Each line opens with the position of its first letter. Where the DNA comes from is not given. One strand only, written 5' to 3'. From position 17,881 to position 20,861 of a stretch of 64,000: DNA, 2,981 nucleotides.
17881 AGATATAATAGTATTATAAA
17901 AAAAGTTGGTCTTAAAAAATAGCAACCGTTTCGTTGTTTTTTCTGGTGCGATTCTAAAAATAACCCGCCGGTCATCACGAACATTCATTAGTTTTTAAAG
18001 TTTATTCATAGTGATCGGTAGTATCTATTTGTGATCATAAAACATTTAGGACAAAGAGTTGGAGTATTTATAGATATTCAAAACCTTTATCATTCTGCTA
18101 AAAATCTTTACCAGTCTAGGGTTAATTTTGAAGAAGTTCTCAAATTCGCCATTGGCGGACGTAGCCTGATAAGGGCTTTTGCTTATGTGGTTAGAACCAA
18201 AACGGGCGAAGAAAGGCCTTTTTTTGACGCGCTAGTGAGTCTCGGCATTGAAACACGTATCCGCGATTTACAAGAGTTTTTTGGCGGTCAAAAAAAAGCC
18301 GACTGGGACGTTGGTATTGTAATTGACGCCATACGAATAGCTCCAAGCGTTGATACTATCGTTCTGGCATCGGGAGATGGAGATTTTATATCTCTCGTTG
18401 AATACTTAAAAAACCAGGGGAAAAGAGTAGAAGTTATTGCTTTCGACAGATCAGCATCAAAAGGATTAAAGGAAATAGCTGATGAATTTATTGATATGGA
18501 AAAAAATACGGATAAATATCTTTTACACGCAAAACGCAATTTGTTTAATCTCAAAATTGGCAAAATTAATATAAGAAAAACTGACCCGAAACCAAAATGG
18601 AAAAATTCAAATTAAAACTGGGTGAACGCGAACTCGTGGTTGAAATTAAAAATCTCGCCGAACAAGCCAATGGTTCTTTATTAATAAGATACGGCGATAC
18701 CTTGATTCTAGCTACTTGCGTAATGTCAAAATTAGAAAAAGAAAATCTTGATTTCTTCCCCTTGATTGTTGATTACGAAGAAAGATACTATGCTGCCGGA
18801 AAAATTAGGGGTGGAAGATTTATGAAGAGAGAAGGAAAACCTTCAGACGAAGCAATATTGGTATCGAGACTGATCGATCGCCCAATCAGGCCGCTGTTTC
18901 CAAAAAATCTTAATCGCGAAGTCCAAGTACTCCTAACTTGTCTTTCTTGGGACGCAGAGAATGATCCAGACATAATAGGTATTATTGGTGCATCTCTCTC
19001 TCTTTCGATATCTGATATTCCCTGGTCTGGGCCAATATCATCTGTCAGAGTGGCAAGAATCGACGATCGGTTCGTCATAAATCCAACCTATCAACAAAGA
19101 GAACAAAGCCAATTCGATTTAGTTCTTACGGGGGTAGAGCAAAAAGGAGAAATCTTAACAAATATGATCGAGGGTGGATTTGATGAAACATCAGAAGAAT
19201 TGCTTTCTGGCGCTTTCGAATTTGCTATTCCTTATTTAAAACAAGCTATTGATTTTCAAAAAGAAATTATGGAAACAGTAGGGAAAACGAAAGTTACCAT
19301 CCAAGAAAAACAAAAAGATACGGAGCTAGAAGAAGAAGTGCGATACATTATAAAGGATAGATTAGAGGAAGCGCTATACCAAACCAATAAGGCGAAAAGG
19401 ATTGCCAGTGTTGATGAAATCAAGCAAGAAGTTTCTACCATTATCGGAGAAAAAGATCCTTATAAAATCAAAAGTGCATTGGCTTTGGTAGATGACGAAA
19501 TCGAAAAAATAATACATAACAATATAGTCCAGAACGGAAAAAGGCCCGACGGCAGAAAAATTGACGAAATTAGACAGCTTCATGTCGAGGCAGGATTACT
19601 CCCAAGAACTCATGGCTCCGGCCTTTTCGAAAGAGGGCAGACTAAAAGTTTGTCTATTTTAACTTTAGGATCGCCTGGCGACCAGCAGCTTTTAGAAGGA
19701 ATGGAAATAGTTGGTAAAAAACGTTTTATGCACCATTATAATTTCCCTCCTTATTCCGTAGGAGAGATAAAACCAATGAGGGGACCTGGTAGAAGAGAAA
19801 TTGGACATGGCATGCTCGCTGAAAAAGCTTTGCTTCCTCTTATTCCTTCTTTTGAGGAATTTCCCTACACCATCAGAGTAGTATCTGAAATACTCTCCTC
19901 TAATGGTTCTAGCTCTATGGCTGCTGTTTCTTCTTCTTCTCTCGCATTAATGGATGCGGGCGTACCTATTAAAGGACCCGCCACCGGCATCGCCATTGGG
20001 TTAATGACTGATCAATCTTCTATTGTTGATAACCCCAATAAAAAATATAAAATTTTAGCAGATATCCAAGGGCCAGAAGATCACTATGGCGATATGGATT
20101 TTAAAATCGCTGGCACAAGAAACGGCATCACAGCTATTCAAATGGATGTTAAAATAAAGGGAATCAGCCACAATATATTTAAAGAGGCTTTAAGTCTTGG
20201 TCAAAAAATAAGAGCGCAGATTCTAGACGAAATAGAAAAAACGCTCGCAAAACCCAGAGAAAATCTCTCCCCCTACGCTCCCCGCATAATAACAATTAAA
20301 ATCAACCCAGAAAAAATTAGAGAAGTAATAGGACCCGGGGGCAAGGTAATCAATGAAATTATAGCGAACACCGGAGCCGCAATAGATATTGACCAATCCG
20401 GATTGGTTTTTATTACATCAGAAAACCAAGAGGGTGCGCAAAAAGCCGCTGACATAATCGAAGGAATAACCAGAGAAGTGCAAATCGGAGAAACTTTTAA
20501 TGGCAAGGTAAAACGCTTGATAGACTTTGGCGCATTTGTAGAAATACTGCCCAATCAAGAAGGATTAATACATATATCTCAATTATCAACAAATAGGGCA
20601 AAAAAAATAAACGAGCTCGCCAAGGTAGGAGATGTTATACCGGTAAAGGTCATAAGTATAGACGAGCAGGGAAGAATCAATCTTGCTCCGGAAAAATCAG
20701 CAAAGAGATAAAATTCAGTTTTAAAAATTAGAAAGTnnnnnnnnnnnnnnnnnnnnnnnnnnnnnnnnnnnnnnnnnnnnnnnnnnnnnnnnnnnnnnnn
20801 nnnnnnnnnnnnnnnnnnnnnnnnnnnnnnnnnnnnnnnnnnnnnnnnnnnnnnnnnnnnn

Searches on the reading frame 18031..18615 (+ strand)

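Call 19: search_protein_families(library=pfam, proteins=[window:18031-18615:+], max_evalue=0.01)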
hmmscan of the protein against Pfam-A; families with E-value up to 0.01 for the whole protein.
window:18031-18615:+ (194 aa): 1 family
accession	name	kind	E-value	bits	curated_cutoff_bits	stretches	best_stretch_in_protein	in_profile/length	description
PF01936.24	NYN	-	5.5e-36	124.7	24.2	1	9-157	1-145/145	NYN domain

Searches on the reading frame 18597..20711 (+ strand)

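Call 19: search_protein_families(library=pfam, proteins=[window:18597-20711:+], max_evalue=0.01)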
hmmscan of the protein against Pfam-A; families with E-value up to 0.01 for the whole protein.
window:18597-20711:+ (704 aa): 7 families
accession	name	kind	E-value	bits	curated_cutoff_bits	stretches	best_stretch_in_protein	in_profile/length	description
PF01138.27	RNase_PH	-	1.5e-54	184.3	25.5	2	11-142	3-130/130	3' exoribonuclease family, domain 1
PF00575.29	S1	-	4.7e-17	62.6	22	1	628-696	2-71/74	S1 RNA binding domain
PF03725.20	RNase_PH_C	-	1.5e-16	60.6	20.8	2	145-210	1-64/67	3' exoribonuclease family, domain 2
PF03726.19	PNPase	-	1.6e-09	38.5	24.6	1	243-321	1-81/81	Polyribonucleotide nucleotidyltransferase, RNA binding domain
PF00013.35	KH_1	-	1.8e-09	37.7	21.5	1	565-622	2-65/66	KH domain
PF22675.2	KH-I_KHDC4-BBP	-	0.0012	19.1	30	1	575-615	9-49/76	KHDC4/BBP-like, KH-domain type I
PF23459.1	S1_RRP5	-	0.0041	18.1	27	0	631-691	4-64/72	RRP5 S1 domain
